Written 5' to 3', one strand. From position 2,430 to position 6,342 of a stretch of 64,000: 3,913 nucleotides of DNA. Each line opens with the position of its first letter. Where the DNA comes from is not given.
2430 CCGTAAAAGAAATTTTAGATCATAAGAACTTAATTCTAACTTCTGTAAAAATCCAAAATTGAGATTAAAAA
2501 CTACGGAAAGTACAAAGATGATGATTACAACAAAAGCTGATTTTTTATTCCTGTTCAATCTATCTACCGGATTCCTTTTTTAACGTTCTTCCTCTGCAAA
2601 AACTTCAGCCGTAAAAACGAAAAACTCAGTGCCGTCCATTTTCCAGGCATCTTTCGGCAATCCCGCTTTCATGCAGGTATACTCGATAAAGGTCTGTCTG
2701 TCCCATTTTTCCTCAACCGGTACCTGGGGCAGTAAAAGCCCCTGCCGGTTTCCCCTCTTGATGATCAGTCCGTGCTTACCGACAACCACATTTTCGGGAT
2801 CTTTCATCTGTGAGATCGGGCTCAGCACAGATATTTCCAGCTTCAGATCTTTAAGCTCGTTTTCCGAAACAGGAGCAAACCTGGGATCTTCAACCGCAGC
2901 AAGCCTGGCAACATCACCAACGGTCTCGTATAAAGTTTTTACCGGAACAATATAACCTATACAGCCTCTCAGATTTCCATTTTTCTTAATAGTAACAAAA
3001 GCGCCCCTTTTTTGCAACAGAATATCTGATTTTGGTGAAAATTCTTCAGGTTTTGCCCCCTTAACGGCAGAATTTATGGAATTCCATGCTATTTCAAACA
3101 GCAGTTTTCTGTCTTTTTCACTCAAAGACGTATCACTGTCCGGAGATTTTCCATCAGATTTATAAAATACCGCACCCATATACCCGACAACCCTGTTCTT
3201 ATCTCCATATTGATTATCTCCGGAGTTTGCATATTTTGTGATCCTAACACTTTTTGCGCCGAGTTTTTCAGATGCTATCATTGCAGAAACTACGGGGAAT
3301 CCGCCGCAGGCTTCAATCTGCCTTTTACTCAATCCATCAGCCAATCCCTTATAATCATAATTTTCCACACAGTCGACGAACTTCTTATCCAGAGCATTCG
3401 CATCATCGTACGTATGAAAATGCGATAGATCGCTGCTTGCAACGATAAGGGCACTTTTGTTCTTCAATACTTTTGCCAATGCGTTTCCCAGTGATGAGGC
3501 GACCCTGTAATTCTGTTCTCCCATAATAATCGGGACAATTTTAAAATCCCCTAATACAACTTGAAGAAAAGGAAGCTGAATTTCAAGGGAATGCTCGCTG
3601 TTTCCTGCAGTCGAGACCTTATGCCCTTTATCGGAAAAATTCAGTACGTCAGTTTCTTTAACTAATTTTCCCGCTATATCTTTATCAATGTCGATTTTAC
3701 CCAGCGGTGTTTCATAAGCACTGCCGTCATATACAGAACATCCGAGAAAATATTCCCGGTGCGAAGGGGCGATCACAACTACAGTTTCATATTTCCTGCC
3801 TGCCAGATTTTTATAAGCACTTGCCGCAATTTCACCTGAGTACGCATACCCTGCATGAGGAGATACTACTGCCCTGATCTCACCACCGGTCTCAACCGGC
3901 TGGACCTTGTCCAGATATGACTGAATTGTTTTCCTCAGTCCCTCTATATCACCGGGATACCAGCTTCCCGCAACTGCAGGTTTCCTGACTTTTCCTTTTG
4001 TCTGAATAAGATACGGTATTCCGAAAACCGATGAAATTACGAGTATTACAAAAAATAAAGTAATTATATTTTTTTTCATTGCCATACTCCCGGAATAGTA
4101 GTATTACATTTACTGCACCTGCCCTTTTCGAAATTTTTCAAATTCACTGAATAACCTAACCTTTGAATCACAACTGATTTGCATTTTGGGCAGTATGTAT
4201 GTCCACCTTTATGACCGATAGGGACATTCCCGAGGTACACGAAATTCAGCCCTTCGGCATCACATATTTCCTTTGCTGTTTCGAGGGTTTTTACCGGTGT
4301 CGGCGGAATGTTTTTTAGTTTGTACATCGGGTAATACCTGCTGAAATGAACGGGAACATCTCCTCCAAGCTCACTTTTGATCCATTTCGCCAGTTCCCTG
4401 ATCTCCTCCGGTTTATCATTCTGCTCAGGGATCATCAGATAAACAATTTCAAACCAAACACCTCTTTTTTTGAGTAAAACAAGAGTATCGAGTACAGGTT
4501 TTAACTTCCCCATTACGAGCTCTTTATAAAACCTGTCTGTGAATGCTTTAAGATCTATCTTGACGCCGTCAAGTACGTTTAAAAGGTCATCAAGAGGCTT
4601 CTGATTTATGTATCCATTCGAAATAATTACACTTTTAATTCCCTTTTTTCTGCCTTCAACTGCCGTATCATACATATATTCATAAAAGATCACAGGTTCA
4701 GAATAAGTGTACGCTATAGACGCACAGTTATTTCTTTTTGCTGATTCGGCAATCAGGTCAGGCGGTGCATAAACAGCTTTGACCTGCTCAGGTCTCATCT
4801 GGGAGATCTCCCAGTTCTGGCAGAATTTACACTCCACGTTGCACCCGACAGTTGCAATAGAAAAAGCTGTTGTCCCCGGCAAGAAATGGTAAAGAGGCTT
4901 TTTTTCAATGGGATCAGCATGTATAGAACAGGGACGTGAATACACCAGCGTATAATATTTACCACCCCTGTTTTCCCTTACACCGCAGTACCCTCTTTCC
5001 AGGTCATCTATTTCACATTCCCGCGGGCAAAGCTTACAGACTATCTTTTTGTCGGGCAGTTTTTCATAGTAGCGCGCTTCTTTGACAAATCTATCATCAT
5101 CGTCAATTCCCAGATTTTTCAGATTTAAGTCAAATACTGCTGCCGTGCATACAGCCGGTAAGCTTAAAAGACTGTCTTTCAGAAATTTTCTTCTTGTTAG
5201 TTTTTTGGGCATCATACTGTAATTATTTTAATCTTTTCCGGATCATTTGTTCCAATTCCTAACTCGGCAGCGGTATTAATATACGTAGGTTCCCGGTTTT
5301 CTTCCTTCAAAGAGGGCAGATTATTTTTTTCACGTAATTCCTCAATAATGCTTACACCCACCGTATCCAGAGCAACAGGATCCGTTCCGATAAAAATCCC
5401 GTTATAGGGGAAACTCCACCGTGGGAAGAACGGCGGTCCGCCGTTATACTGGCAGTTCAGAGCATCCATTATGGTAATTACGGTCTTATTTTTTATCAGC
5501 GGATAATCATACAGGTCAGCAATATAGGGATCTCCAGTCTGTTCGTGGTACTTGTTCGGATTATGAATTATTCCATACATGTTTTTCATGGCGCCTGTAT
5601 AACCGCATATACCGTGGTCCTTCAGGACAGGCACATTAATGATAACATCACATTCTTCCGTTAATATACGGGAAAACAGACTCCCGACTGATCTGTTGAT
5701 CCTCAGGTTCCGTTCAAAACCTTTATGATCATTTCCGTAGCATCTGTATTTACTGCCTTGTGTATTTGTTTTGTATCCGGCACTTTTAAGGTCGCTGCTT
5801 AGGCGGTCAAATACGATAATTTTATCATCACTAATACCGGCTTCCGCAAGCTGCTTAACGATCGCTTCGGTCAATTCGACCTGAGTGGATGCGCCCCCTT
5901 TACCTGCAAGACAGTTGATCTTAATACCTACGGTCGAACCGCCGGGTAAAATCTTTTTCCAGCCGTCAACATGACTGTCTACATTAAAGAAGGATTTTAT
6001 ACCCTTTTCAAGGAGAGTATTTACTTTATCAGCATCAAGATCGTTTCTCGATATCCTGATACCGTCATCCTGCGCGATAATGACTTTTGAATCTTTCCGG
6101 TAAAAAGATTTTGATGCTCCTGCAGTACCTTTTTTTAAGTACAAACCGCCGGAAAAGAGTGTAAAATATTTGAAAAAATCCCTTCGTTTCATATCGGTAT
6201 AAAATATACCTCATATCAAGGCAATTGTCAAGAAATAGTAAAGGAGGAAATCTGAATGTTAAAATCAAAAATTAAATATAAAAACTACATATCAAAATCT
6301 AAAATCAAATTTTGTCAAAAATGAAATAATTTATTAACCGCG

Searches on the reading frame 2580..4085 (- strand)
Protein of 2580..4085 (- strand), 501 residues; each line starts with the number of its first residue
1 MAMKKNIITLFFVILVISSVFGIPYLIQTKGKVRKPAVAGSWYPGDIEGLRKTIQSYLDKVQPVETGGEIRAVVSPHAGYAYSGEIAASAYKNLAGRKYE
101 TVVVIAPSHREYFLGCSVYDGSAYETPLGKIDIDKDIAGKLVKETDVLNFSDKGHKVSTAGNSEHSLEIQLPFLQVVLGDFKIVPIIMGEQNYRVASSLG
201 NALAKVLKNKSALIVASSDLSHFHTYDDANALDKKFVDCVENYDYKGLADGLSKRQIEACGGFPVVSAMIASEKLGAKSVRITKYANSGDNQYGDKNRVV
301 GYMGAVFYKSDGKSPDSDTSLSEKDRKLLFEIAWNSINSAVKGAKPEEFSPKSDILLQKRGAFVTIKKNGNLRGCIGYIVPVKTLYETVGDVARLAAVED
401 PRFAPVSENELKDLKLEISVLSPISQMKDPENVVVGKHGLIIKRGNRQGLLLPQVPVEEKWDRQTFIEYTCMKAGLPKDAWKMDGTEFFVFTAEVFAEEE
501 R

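Call 60: search_protein_families(library=pfam, proteins=[window:2580-4085:-], max_evalue=0.00001)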
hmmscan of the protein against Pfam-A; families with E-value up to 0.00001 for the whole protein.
window:2580-4085:- (501 aa): 2 families
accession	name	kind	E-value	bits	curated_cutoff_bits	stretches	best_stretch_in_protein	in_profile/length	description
PF01875.22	Memo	-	2.8e-70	237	27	1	35-306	1-269/269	Memo-like protein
PF01871.22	AMMECR1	-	3.6e-55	186.5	25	1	331-496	2-168/168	AMMECR1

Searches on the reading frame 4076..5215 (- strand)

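Call 60: search_protein_families(library=pfam, proteins=[window:4076-5215:-], max_evalue=0.00001)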
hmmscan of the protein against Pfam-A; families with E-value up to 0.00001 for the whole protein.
window:4076-5215:- (379 aa): 1 family
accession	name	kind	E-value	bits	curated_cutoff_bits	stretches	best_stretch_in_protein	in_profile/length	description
PF04055.27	Radical_SAM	-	7.8e-19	68.9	29.5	1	121-275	3-165/166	Radical SAM superfamily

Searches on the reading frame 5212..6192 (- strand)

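Call 60: search_protein_families(library=pfam, proteins=[window:5212-6192:-], max_evalue=0.00001)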
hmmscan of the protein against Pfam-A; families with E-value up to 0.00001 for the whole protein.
window:5212-6192:- (326 aa): 1 family
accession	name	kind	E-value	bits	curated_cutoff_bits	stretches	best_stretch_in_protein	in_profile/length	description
PF04015.17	DUF362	-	2.7e-26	93.3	24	1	88-280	1-199/200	Domain of unknown function (DUF362)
